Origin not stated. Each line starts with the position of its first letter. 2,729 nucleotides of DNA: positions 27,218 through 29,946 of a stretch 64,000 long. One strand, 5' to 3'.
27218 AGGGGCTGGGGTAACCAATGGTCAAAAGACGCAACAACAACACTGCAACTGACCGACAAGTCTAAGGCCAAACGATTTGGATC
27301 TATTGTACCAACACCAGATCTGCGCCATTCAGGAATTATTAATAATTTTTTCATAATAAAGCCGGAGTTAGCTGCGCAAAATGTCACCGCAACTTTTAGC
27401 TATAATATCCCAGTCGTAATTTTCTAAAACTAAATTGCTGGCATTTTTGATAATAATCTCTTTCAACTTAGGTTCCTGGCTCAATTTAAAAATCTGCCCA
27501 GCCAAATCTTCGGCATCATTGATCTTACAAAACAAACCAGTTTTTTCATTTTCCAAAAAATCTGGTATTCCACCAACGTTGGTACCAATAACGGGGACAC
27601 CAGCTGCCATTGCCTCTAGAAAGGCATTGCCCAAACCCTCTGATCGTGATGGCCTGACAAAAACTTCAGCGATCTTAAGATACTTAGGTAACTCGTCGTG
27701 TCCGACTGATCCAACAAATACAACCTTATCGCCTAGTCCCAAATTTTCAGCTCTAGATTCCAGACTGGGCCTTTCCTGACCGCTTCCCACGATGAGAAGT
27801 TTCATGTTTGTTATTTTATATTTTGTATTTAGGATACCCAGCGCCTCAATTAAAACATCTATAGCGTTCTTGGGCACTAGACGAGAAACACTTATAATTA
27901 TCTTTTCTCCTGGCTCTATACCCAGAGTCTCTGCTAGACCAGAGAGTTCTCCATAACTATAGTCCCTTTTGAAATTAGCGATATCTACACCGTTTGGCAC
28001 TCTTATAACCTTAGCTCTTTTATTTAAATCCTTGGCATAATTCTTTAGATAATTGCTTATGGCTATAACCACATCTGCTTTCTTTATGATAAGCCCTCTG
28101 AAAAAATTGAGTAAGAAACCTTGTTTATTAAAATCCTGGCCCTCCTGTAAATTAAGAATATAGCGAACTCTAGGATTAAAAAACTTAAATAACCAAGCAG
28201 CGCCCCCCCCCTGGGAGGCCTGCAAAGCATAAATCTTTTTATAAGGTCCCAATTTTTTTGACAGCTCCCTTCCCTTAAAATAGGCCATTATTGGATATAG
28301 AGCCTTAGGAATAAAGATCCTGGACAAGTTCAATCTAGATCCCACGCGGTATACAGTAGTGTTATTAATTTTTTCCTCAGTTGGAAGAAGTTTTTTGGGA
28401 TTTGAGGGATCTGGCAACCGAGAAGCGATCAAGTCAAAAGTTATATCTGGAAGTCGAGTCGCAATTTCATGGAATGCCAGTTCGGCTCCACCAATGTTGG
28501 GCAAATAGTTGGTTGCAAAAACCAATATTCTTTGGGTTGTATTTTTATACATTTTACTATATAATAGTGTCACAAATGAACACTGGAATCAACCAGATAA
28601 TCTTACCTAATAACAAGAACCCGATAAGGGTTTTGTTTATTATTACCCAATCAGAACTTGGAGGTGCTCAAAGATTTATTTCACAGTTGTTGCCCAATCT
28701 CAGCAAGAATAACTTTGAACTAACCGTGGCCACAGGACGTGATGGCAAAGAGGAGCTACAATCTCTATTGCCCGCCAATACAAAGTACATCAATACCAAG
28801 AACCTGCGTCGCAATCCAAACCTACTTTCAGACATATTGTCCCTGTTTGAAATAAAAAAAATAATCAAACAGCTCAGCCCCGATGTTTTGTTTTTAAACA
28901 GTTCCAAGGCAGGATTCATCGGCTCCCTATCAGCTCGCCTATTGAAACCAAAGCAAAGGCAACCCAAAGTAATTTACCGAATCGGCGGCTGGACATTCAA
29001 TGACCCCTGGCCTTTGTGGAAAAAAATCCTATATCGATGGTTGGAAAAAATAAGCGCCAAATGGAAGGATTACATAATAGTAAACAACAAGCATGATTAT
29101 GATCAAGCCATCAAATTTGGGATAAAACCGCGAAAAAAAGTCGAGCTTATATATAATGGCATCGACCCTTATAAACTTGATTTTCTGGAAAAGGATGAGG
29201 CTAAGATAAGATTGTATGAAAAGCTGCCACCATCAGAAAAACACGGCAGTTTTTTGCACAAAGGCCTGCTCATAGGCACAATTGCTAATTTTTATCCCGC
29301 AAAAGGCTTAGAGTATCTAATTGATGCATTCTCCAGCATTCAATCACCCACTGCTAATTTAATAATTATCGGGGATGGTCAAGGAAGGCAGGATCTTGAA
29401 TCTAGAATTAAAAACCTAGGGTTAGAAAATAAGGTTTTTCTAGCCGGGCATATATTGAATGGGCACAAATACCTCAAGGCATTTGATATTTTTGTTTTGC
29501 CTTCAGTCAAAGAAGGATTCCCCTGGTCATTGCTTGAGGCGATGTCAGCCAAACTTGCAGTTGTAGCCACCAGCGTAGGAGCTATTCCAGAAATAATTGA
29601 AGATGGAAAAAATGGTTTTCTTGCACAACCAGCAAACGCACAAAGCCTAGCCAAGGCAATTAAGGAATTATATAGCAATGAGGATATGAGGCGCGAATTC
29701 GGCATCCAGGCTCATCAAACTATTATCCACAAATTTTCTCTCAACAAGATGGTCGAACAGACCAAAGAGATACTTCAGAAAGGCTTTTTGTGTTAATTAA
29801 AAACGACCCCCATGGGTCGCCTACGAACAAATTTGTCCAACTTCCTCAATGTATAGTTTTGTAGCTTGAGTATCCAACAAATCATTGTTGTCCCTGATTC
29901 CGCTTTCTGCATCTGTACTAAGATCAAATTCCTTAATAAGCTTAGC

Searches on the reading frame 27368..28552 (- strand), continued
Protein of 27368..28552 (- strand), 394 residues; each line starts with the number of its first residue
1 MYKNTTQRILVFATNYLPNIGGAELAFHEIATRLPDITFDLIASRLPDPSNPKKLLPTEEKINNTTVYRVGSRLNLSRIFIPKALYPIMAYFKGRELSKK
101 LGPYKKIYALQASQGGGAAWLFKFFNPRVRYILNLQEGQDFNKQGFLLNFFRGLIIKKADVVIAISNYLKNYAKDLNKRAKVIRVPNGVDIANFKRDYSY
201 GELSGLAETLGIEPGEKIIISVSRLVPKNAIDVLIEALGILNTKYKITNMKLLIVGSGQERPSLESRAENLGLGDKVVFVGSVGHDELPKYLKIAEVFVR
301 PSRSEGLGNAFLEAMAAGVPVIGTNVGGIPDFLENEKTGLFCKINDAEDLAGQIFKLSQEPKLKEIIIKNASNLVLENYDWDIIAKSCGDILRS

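Call 65: fold_search(model_id=the predicted structure, library=pdb)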
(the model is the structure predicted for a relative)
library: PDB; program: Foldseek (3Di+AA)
matches with E <= 10: 1676; with E <= 0.001: 525
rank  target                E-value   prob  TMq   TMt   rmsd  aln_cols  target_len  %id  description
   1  5d00_A                6.1e-24  1.00  0.78  0.84   3.7       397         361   22  Crystal structure of BshA from B. subtilis complexed with N-acetylglucosaminyl-malate and UMP (released 2016-09-07)
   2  5d00_B                3.0e-23  1.00  0.78  0.85   3.2       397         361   22  Crystal structure of BshA from B. subtilis complexed with N-acetylglucosaminyl-malate and UMP (released 2016-09-07)
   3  3mbo_F                3.8e-23  1.00  0.78  0.83   4.0       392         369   25  Crystal Structure of the Glycosyltransferase BaBshA bound with UDP and L-malate (released 2010-09-29)
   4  3mbo_D                6.2e-23  1.00  0.78  0.83   3.9       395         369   25  Crystal Structure of the Glycosyltransferase BaBshA bound with UDP and L-malate (released 2010-09-29)
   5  5d01_B                7.0e-23  1.00  0.79  0.85   3.1       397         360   22  Crystal structure of BshA from B. subtilis complexed with N-acetylglucosaminyl-malate (released 2016-09-07)
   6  6n1x                  9.7e-23  1.00  0.80  0.83   3.6       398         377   19  BshA from Staphylococcus aureus complexed with UDP and N-acetylglucosamine (released 2019-08-21)
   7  6kih_A                1.0e-22  1.00  0.80  0.79   3.8       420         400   23  Sucrose-phosphate synthase (tll1590) from Thermosynechococcus elongatus (released 2020-05-27)
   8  3mbo_C                1.4e-22  1.00  0.79  0.83   3.5       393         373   26  Crystal Structure of the Glycosyltransferase BaBshA bound with UDP and L-malate (released 2010-09-29)
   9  6d9t                  2.8e-22  1.00  0.80  0.83   3.5       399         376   20  BshA from Staphylococcus aureus complexed with UDP (released 2019-05-08)
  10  6kih_B                3.1e-22  1.00  0.81  0.80   3.4       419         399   24  Sucrose-phosphate synthase (tll1590) from Thermosynechococcus elongatus (released 2020-05-27)
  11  3oka_A                4.1e-22  1.00  0.78  0.81   3.8       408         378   22  Crystal structure of Corynebacterium glutamicum PimB' in complex with GDP-Man (triclinic crystal form) (released 2010-09-15)
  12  3mbo_E                5.4e-22  1.00  0.79  0.83   4.1       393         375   25  Crystal Structure of the Glycosyltransferase BaBshA bound with UDP and L-malate (released 2010-09-29)
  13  3c48_B                8.0e-22  1.00  0.50  0.50  10.4       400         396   19  Structure of the retaining glycosyltransferase MshA: The first step in mycothiol biosynthesis. Organism: Corynebacteri (released 2008-03-25)
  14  5d01_A                9.4e-22  1.00  0.76  0.84   4.0       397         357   21  Crystal structure of BshA from B. subtilis complexed with N-acetylglucosaminyl-malate (released 2016-09-07)
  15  3c48_A                4.4e-21  1.00  0.49  0.49  10.5       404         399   19  Structure of the retaining glycosyltransferase MshA: The first step in mycothiol biosynthesis. Organism: Corynebacteri (released 2008-03-25)
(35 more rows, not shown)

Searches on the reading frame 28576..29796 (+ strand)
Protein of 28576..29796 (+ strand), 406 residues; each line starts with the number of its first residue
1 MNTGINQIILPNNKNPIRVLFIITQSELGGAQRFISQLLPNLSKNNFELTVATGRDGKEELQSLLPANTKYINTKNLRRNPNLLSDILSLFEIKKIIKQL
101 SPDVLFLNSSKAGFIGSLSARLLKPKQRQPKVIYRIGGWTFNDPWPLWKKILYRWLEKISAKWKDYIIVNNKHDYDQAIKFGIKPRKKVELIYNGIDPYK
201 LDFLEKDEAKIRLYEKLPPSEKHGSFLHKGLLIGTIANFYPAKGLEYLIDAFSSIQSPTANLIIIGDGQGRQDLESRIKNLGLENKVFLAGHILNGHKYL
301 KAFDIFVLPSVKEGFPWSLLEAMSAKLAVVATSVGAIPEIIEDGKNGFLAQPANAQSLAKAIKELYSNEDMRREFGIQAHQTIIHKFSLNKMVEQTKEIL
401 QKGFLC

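Call 5: search_protein_families(library=pfam, proteins=[window:28576-29796:+], max_evalue=0.001)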
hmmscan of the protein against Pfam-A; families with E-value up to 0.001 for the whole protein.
window:28576-29796:+ (406 aa): 5 families
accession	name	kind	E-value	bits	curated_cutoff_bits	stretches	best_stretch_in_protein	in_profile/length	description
PF00534.26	Glycos_transf_1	-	1.5e-40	139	26.4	1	229-380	14-170/172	Glycosyl transferases group 1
PF13692.12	Glyco_trans_1_4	-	2.7e-38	131.9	27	1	232-368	3-142/142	Glycosyl transferases group 1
PF13439.12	Glyco_transf_4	-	1.8e-19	70.9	28.5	1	29-198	2-168/170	Glycosyltransferase Family 4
PF13579.12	Glyco_trans_4_4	-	2.4e-08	34.9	29.7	1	29-195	1-158/158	Glycosyl transferase 4-like domain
PF13477.12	Glyco_trans_4_2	-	6.8e-07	30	23.4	1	33-171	11-139/139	Glycosyl transferase 4-like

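Call 6: search_protein_families(library=ncbifam, proteins=[window:28576-29796:+], max_evalue=0.001)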
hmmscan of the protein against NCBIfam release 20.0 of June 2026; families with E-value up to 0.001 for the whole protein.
window:28576-29796:+ (406 aa): 39 families (the best 25 are shown)
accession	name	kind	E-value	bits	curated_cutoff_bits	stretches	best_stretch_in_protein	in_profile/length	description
TIGR03088.1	stp2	hypoth_equivalog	7.3e-40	137.1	409.05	1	19-401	4-371/374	TIGR03088 family PEP-CTERM/XrtA system glycosyltransferase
TIGR03999.1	thiol_BshA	equivalog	1.5e-33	116.3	273.7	1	183-401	163-371/375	N-acetyl-alpha-D-glucosaminyl L-malate synthase BshA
NF041876.1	EPS_EpsE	equivalog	7.9e-29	101.1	400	1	233-391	217-384/389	exopolysaccharide biosynthesis GT4 family glycosyltransferase EpsE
NF050063.1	ProtGlycPglJ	equivalog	1.1e-27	97.3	500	1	28-388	13-351/363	N-acetylgalactosamine-N,N'-diacetylbacillosaminyl-diphospho-undecaprenol 4-alpha-N-acetylgalactosaminyltransferase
NF047684.1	TeichurnBiosyTuaC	equivalog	5e-24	85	550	1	232-398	221-384/391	teichuronic acid biosynthesis protein TuaC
TIGR04063.1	stp3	hypoth_equivalog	5.6e-23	81.5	442.05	1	175-399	169-391/397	TIGR04063 family PEP-CTERM/XrtA system glycosyltransferase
TIGR02149.1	glgA_Coryne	subfamily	2.4e-19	69.8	302.4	1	154-402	135-389/391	glycogen synthase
NF038298.1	EPS_HpsO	equivalog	4.1e-17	62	575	1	147-399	130-383/388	hormogonium polysaccharide biosynthesis glycosyltransferase HpsO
NF007396.0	PRK09922.1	equivalog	6.1e-17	61.5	385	1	28-400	15-355/361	lipopolysaccharide 1,6-galactosyltransferase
NF047880.1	glyco_SdgA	exception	7.7e-16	57.7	800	1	235-400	320-487/488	serine-aspartate repeat adhesin O-glycosyltransferase SdgA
NF050056.1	ProtGlycPglH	equivalog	1.2e-15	57.4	600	1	258-399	210-349/354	GalNAc-alpha-(1->4)-GalNAc-alpha-(1->3)-diNAcBac-PP-undecaprenol alpha-1,4-N-acetyl-D-galactosaminyltransferase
NF046085.1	XrtY_assoc_Gly1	equivalog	5.6e-15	55.1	400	1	241-400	220-381/387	XrtY-associated glycosyltransferase XYAG1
NF038295.1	EPS_HpsP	equivalog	9.7e-15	54.4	550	1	237-400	214-384/388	hormogonium polysaccharide biosynthesis glycosyltransferase HpsP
TIGR04157.1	glyco_rSAM_CFB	subfamily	1.1e-14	54.3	400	1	165-399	171-405/406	TIGR04157 family glycosyltransferase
NF041010.1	glycosy_Agl16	equivalog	1.1e-14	54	575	1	154-400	124-348/352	glycosylation protein Agl16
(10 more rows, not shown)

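Call 19: find_encoding_contigs(protein=window:28576-29796:+, flank=3000, max_places=10)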
Protein window:28576-29796:+ (406 aa): 12 contigs read that carry it; 8 places shown.
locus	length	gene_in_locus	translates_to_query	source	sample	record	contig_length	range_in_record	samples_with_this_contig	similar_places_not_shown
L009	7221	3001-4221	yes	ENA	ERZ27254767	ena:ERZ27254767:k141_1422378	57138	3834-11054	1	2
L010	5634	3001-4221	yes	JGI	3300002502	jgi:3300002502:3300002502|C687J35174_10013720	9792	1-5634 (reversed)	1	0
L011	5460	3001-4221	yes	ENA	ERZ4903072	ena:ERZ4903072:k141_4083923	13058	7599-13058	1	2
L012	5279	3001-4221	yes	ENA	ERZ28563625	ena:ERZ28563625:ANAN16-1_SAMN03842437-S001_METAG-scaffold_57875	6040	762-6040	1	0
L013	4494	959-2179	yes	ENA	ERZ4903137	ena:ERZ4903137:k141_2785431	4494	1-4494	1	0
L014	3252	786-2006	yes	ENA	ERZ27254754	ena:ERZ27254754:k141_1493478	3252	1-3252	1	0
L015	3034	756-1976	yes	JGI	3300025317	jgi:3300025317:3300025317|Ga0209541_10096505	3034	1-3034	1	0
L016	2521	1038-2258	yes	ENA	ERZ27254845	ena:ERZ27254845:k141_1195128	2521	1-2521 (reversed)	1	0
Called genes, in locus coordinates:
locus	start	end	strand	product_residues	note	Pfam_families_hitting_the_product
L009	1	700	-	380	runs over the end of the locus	PF13439:Glyco_transf_4 (weak), PF13579:Glyco_trans_4_4 (faint), PF20706:GT4-conflict, PF00534:Glycos_transf_1, PF13692:Glyco_trans_1_4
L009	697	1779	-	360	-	PF00534:Glycos_transf_1, PF13692:Glyco_trans_1_4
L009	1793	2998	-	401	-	PF13439:Glyco_transf_4 (weak), PF20706:GT4-conflict, PF00534:Glycos_transf_1, PF13692:Glyco_trans_1_4, PF13524:Glyco_trans_1_2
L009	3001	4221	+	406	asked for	PF13477:Glyco_trans_4_2 (weak), PF13439:Glyco_transf_4, PF13579:Glyco_trans_4_4, PF00534:Glycos_transf_1, PF13692:Glyco_trans_1_4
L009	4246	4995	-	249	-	-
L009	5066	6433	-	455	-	PF22807:TrAA12, PF23500:DUF7133, PF07995:GSDH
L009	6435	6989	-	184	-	-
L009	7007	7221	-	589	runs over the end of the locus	PF00515:TPR_1 (faint), PF07719:TPR_2 (faint), PF13174:TPR_6 (faint), PF13181:TPR_8 (faint), PF13374:TPR_10 (faint), PF13414:TPR_11 (faint), PF13431:TPR_17 (weak), PF13371:TPR_9 (weak), +4 more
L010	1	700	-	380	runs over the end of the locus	PF13439:Glyco_transf_4 (weak), PF13579:Glyco_trans_4_4 (faint), PF20706:GT4-conflict, PF00534:Glycos_transf_1, PF13692:Glyco_trans_1_4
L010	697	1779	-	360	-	PF00534:Glycos_transf_1, PF13692:Glyco_trans_1_4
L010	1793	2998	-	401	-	PF13439:Glyco_transf_4 (weak), PF20706:GT4-conflict, PF00534:Glycos_transf_1, PF13692:Glyco_trans_1_4, PF13524:Glyco_trans_1_2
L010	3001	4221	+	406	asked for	PF13477:Glyco_trans_4_2 (weak), PF13439:Glyco_transf_4, PF13579:Glyco_trans_4_4, PF00534:Glycos_transf_1, PF13692:Glyco_trans_1_4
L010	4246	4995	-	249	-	-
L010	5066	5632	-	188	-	?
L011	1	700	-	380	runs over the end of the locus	PF13439:Glyco_transf_4 (weak), PF13579:Glyco_trans_4_4 (faint), PF20706:GT4-conflict, PF00534:Glycos_transf_1, PF13692:Glyco_trans_1_4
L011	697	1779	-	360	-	PF00534:Glycos_transf_1, PF13692:Glyco_trans_1_4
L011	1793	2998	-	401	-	PF13439:Glyco_transf_4 (weak), PF20706:GT4-conflict, PF00534:Glycos_transf_1, PF13692:Glyco_trans_1_4, PF13524:Glyco_trans_1_2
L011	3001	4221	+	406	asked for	PF13477:Glyco_trans_4_2 (weak), PF13439:Glyco_transf_4, PF13579:Glyco_trans_4_4, PF00534:Glycos_transf_1, PF13692:Glyco_trans_1_4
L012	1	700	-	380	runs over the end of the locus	PF13439:Glyco_transf_4 (weak), PF13579:Glyco_trans_4_4 (faint), PF20706:GT4-conflict, PF00534:Glycos_transf_1, PF13692:Glyco_trans_1_4, PF13524:Glyco_trans_1_2 (weak)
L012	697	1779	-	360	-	PF00534:Glycos_transf_1, PF13692:Glyco_trans_1_4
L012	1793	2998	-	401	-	PF13439:Glyco_transf_4 (weak), PF20706:GT4-conflict, PF00534:Glycos_transf_1, PF13692:Glyco_trans_1_4, PF13524:Glyco_trans_1_2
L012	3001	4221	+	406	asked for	PF13477:Glyco_trans_4_2 (weak), PF13439:Glyco_transf_4, PF13579:Glyco_trans_4_4, PF00534:Glycos_transf_1, PF13692:Glyco_trans_1_4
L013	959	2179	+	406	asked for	PF13477:Glyco_trans_4_2 (weak), PF13439:Glyco_transf_4, PF13579:Glyco_trans_4_4, PF00534:Glycos_transf_1, PF13692:Glyco_trans_1_4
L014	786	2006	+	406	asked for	PF13477:Glyco_trans_4_2 (weak), PF13439:Glyco_transf_4, PF13579:Glyco_trans_4_4, PF00534:Glycos_transf_1, PF13692:Glyco_trans_1_4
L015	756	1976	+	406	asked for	PF13477:Glyco_trans_4_2 (weak), PF13439:Glyco_transf_4, PF13579:Glyco_trans_4_4, PF00534:Glycos_transf_1, PF13692:Glyco_trans_1_4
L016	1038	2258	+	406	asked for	PF13477:Glyco_trans_4_2 (weak), PF13439:Glyco_transf_4, PF13579:Glyco_trans_4_4, PF00534:Glycos_transf_1, PF13692:Glyco_trans_1_4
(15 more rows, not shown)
